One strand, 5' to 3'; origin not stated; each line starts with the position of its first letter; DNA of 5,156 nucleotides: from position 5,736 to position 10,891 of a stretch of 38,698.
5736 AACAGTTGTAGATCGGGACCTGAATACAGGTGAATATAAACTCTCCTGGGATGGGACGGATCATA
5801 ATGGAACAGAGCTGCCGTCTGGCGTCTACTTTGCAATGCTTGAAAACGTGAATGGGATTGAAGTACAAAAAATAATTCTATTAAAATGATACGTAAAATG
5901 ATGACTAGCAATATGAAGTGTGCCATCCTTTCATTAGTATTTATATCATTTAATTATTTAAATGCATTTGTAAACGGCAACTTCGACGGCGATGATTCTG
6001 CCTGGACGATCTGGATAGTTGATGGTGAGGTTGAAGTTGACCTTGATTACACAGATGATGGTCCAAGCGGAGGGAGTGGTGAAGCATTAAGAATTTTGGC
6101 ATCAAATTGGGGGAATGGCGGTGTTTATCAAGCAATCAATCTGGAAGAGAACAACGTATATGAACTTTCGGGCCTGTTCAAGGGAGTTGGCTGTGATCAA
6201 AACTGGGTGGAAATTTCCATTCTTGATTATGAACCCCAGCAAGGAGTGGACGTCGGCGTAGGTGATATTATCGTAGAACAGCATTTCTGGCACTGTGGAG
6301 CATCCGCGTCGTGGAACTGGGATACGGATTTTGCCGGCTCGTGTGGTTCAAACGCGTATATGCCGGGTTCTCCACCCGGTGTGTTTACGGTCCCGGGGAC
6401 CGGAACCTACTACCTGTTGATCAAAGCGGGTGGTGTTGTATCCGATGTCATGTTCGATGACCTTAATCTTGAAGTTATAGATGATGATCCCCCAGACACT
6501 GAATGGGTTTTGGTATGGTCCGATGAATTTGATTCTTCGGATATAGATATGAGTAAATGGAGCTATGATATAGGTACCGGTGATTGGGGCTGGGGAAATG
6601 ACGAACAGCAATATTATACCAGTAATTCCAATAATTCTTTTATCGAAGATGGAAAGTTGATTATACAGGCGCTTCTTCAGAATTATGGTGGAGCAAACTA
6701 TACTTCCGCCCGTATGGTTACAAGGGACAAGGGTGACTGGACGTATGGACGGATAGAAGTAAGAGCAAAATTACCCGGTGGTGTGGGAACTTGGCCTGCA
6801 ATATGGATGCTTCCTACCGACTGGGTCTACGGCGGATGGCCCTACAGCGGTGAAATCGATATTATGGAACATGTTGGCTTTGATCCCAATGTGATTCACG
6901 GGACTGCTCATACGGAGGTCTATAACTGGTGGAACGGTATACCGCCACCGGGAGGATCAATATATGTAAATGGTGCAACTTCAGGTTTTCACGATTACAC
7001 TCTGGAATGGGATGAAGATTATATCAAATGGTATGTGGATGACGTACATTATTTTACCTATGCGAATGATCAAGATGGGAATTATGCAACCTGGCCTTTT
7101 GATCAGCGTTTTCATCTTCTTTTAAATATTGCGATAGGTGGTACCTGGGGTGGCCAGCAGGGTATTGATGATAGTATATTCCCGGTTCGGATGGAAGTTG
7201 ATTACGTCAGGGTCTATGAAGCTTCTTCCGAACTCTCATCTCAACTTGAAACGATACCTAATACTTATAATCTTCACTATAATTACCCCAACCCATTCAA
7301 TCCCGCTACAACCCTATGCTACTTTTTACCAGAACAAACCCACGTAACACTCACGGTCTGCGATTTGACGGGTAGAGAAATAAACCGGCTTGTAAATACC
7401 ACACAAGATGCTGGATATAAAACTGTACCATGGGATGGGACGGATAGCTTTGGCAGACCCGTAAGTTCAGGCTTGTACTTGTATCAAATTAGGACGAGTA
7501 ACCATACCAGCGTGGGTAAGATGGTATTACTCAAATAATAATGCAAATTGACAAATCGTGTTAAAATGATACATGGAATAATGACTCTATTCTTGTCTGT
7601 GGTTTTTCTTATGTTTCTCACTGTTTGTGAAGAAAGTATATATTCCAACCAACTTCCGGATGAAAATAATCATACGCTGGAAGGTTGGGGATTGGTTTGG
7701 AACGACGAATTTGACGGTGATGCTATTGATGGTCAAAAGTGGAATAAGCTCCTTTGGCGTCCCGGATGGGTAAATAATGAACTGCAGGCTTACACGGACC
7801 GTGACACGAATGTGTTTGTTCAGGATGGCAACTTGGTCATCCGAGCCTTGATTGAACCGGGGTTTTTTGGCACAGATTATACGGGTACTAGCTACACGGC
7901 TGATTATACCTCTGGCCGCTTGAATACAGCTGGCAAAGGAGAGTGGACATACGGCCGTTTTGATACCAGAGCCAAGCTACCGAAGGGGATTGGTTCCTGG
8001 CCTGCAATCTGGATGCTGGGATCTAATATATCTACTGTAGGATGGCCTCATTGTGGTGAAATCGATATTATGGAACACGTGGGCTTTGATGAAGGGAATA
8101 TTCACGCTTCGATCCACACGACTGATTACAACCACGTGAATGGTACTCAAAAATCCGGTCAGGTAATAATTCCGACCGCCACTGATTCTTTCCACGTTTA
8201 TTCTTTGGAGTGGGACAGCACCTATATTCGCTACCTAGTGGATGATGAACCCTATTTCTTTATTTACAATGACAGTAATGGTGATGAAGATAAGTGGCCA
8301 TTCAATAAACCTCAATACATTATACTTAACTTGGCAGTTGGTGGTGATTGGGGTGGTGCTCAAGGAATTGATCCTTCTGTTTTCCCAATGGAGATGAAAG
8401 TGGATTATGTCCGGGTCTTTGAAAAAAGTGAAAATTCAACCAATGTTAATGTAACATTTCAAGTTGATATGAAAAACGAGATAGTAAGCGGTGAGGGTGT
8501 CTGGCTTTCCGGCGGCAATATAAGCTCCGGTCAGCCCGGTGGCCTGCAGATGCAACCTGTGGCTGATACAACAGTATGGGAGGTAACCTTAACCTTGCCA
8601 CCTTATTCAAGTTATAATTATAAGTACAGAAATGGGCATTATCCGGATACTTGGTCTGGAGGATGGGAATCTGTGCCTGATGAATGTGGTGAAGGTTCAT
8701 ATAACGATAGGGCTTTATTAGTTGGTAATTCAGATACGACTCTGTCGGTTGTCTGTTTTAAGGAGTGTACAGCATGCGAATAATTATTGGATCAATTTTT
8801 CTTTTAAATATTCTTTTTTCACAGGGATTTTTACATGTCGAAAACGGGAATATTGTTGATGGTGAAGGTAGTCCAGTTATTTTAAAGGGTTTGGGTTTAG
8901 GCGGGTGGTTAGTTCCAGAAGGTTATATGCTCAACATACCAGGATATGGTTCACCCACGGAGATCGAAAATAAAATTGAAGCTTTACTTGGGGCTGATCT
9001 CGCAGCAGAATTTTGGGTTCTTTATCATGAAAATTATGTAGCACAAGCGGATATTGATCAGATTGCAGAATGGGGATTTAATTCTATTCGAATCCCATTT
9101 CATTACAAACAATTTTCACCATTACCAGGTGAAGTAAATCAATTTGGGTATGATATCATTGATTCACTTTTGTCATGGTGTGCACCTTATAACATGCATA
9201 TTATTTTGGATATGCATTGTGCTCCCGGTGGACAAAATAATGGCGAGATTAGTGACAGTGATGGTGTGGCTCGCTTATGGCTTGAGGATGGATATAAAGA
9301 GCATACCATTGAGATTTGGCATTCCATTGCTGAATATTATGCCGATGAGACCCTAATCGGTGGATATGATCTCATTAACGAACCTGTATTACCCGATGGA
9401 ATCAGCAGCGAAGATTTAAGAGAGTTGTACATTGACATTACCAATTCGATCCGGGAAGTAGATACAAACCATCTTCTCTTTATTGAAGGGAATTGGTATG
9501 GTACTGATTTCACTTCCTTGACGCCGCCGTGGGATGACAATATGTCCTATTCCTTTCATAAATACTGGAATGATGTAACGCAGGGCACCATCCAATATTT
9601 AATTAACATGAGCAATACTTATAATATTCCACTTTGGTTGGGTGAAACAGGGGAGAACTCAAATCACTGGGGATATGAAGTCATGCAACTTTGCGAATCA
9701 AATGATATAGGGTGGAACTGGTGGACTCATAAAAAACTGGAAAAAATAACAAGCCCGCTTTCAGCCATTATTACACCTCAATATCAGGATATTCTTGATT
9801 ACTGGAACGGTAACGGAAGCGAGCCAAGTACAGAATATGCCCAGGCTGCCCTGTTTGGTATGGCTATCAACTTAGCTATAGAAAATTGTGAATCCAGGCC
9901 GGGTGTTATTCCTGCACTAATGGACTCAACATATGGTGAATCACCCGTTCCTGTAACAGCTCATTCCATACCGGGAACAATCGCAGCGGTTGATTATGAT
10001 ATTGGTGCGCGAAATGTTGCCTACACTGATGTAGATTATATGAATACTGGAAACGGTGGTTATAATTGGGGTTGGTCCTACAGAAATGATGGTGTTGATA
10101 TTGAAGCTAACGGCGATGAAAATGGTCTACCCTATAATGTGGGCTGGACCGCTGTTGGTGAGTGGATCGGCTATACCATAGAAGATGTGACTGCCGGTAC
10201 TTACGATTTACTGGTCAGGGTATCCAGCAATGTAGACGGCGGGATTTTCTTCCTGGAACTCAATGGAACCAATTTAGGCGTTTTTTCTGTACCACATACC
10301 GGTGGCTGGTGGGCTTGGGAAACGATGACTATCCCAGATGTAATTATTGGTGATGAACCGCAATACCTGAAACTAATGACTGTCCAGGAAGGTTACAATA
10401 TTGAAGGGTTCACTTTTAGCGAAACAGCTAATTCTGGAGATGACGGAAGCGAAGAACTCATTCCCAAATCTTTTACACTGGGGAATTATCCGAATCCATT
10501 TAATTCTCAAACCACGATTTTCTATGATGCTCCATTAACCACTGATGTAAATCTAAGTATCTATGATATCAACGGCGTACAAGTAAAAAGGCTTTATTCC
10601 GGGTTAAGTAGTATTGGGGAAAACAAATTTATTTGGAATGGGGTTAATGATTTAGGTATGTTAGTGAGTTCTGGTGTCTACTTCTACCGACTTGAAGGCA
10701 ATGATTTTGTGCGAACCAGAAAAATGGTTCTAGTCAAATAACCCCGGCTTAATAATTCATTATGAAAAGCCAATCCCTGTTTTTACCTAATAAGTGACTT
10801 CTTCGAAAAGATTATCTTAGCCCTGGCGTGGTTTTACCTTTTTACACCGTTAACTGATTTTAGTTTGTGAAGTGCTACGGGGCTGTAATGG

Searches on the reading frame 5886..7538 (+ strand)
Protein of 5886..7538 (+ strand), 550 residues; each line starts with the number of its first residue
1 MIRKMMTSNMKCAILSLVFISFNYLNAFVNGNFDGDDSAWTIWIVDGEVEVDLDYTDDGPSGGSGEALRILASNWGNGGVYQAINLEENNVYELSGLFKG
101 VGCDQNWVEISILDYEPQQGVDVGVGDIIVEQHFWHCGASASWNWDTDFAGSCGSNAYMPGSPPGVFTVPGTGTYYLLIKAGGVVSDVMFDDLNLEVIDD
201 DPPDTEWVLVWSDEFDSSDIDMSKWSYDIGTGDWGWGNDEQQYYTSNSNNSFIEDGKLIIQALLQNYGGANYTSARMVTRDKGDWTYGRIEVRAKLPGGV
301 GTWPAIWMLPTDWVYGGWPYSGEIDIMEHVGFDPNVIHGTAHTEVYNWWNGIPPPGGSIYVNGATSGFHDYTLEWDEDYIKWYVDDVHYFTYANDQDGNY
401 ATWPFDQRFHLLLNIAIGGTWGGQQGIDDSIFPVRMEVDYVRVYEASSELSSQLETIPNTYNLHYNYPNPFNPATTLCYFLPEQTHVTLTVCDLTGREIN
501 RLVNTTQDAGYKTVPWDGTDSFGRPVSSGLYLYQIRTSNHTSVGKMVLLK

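Call 8: search_protein_families(library=pfam, proteins=[window:5886-7538:+], max_evalue=0.001)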
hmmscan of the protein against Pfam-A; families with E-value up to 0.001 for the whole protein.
window:5886-7538:+ (550 aa): 4 families
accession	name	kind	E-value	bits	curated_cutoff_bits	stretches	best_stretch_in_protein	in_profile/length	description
PF00722.28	Glyco_hydro_16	-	3.2e-22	79.2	22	1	244-441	7-174/175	Glycosyl hydrolases family 16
PF03935.22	SKN1_KRE6_Sbg1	-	1.3e-09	37.4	30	1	364-451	361-456/501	Beta-glucan synthesis-associated protein SKN1/KRE6/Sbg1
PF13860.13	FlgD_ig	-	1.8e-07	31.5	27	1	485-538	23-76/79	FlgD Ig-like domain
PF18962.6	Por_Secre_tail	-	0.00018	22.2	27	0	467-547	2-74/75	Secretion system C-terminal sorting domain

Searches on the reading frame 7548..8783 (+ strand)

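Call 8: search_protein_families(library=pfam, proteins=[window:7548-8783:+], max_evalue=0.001)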
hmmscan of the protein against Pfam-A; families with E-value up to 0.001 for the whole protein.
window:7548-8783:+ (411 aa): 2 families
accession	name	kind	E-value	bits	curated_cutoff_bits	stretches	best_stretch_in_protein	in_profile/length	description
PF00722.28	Glyco_hydro_16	-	1.1e-24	87.3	22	1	118-288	27-174/175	Glycosyl hydrolases family 16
PF03935.22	SKN1_KRE6_Sbg1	-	7.9e-08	31.6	30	1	211-297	361-455/501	Beta-glucan synthesis-associated protein SKN1/KRE6/Sbg1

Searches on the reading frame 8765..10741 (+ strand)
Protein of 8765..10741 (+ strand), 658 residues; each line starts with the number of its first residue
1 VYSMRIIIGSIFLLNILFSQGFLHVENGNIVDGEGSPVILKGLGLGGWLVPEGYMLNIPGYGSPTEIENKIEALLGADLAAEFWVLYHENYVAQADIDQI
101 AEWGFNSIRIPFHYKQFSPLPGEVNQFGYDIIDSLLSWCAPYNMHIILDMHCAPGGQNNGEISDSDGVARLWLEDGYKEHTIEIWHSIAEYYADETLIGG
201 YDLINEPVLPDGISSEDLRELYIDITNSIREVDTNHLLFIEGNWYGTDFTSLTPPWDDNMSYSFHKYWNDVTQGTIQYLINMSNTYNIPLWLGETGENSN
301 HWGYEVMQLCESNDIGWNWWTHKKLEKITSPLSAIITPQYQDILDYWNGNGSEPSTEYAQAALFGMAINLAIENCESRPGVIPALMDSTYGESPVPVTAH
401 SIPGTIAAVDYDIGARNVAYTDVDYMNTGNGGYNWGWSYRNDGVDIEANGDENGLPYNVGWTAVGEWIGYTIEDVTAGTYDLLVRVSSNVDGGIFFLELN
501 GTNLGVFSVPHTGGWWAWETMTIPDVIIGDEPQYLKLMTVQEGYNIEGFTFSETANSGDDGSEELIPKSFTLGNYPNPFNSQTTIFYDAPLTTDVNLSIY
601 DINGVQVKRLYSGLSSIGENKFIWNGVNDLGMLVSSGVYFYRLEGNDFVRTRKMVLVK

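Call 8: search_protein_families(library=pfam, proteins=[window:8765-10741:+], max_evalue=0.001)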
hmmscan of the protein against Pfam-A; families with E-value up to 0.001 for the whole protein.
window:8765-10741:+ (658 aa): 5 families
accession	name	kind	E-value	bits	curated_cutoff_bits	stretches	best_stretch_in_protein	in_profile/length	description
PF00150.24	Cellulase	-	8.4e-27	94.8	23.5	1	87-322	17-268/272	Cellulase (glycosyl hydrolase family 5)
PF03422.21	CBM_6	-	6.2e-11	43.1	28.9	1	441-552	8-124/125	Carbohydrate binding module (family 6)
PF18099.7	CBM_35_2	-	1.7e-10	41.4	23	1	440-547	1-108/112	Carbohydrate binding module (family 35)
PF18962.6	Por_Secre_tail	-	4e-07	30.7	27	1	575-655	2-74/75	Secretion system C-terminal sorting domain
PF13860.13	FlgD_ig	-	1.2e-05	25.7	27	1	594-644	24-74/79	FlgD Ig-like domain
